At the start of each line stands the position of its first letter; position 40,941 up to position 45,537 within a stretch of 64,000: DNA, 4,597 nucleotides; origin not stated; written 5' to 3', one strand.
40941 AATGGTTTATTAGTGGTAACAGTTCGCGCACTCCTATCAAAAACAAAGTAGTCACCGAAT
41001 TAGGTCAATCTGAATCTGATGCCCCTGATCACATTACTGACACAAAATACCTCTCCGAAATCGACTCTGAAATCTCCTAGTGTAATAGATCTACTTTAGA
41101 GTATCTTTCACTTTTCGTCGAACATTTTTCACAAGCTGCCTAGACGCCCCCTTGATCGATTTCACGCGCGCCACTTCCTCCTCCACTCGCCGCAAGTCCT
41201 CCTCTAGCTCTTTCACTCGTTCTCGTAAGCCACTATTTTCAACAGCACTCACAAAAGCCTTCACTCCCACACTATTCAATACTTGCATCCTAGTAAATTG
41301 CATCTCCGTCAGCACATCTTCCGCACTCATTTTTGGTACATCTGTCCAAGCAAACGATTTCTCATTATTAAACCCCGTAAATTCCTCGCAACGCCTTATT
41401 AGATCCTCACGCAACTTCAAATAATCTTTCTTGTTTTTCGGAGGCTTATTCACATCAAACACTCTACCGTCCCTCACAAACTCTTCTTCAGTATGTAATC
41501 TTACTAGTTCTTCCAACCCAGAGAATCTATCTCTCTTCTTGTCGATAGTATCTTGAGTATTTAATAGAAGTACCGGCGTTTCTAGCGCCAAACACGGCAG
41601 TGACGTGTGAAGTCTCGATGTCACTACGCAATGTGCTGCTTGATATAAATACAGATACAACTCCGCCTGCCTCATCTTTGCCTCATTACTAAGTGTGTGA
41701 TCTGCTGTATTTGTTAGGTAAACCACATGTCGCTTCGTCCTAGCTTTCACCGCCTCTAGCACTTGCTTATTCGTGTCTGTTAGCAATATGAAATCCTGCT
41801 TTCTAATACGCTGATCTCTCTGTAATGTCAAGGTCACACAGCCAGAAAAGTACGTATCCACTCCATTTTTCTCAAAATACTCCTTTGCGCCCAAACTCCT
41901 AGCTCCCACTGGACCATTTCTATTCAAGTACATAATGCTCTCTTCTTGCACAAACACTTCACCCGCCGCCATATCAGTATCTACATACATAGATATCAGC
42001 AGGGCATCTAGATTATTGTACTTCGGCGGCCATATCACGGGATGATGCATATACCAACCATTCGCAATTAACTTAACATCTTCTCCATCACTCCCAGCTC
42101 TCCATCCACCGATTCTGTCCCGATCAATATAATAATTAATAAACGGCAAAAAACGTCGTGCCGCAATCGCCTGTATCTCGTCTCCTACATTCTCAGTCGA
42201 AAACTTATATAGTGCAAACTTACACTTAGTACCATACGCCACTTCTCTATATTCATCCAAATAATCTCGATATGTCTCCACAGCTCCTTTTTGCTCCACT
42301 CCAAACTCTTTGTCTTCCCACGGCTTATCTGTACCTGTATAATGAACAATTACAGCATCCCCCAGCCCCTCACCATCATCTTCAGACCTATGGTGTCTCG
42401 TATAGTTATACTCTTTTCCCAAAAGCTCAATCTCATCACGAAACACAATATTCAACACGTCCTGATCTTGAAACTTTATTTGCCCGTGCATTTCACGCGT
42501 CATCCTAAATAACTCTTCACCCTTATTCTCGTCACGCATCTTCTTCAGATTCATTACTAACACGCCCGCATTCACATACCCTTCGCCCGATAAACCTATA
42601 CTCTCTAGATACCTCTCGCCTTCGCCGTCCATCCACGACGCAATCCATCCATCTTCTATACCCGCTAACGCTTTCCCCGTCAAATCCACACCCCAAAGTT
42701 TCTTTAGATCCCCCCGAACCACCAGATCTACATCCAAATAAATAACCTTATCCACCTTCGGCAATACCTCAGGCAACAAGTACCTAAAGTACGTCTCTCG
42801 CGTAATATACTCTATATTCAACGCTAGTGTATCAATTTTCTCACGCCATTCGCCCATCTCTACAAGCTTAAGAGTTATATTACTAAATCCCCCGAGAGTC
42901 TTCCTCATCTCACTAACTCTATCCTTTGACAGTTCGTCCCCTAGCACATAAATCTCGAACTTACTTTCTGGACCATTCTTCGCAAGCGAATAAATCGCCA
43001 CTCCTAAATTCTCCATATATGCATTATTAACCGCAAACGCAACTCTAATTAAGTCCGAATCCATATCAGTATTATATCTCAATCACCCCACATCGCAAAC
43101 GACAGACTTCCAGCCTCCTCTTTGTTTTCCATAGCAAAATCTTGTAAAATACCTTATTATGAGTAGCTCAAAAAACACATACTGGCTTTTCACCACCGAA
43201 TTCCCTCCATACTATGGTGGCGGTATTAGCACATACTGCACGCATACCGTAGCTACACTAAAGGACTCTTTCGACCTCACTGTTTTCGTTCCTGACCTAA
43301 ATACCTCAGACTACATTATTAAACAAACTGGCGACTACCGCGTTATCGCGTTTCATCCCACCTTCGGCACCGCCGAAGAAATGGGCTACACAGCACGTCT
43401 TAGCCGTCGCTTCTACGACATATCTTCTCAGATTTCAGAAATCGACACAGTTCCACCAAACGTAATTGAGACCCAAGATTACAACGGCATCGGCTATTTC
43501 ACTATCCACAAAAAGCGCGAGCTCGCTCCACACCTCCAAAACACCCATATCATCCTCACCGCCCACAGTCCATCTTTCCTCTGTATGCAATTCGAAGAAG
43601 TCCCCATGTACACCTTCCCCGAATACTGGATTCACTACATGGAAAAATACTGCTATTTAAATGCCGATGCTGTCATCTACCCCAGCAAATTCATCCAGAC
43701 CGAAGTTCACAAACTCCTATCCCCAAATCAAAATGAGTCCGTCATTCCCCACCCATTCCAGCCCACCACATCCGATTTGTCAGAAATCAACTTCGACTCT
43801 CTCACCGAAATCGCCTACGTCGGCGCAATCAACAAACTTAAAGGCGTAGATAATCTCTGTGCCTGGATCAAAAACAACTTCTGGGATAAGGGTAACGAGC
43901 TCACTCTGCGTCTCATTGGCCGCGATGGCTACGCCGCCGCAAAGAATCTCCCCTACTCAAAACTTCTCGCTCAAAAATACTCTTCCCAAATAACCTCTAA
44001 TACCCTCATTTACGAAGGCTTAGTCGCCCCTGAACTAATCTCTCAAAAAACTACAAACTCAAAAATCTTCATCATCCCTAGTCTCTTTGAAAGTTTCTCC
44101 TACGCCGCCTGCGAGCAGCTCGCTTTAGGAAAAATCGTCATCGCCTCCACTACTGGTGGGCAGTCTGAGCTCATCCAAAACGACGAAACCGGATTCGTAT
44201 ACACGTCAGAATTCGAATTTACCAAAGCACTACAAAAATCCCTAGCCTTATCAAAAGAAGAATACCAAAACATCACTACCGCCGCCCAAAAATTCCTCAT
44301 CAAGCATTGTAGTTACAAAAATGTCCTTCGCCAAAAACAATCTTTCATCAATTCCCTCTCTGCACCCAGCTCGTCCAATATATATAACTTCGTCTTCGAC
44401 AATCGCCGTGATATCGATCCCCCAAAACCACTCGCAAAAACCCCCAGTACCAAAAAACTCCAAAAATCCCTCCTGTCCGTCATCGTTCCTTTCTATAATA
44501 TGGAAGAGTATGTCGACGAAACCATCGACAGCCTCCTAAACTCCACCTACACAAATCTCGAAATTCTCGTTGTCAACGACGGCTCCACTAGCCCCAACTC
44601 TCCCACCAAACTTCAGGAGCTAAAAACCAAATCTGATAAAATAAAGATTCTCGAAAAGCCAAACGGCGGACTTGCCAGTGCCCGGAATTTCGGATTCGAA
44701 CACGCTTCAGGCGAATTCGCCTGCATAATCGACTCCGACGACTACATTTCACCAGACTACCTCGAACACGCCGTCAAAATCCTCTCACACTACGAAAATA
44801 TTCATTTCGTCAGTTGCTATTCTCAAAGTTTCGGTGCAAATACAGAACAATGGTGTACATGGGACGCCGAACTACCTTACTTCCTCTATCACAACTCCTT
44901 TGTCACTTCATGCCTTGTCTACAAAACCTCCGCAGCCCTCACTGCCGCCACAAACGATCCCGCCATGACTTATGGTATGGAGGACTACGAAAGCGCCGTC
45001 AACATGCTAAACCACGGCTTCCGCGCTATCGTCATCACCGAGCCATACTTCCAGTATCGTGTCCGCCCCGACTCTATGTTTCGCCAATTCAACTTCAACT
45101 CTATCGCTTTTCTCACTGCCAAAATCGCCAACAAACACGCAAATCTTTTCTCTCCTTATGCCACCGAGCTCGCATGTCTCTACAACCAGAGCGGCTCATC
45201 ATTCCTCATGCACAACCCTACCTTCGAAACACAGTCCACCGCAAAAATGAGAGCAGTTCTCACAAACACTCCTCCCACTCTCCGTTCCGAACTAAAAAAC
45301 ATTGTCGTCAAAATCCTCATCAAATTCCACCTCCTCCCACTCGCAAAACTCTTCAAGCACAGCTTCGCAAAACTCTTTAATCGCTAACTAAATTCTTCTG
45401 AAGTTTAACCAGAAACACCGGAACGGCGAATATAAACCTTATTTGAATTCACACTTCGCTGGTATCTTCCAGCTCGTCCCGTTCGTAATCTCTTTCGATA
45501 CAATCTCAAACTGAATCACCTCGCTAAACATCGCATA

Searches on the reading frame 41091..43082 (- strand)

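Call 7: search_protein_families(library=pfam, proteins=[window:41091-43082:-])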
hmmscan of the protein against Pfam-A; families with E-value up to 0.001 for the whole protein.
window:41091-43082:- (663 aa): 3 families
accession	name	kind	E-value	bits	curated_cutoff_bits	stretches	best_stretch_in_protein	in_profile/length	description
PF01501.26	Glyco_transf_8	-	5.3e-49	167.5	24.3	1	14-258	2-252/253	Glycosyl transferase family 8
PF04230.19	PS_pyruv_trans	-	1.6e-07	31.9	25.3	1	385-509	119-278/280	Polysaccharide pyruvyl transferase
PF18404.7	Glyco_transf_24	-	2.3e-07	30.9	25.7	1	21-214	11-205/268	Glucosyltransferase 24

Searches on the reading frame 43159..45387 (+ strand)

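Call 7: search_protein_families(library=pfam, proteins=[window:43159-45387:+])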
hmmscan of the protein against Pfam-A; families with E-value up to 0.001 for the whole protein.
window:43159-45387:+ (742 aa): 8 families
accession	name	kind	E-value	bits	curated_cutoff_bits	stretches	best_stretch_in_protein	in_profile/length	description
PF00535.33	Glycos_transf_2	-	2.2e-32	112.7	23.3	1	440-567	1-128/168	Glycosyl transferase family 2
PF00534.26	Glycos_transf_1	-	3.2e-15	56.5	26.4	1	217-378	17-171/172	Glycosyl transferases group 1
PF10111.15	Glyco_tranf_2_2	-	1.1e-14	55.1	27.3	1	440-543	1-107/276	Glycosyltransferase like family 2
PF13692.12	Glyco_trans_1_4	-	4.4e-13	50.1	27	1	218-360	4-138/142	Glycosyl transferases group 1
PF13641.12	Glyco_tranf_2_3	-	9.7e-13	49.1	27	1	439-628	3-206/230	Glycosyltransferase like family 2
PF13439.12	Glyco_transf_4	-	2.8e-08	34.4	28.5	1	21-199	2-165/170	Glycosyltransferase Family 4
PF13579.12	Glyco_trans_4_4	-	0.00046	21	29.7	1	21-197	1-156/158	Glycosyl transferase 4-like domain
PF13524.12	Glyco_trans_1_2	-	0.00081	19.8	25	0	310-392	60-141/144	Glycosyl transferase-like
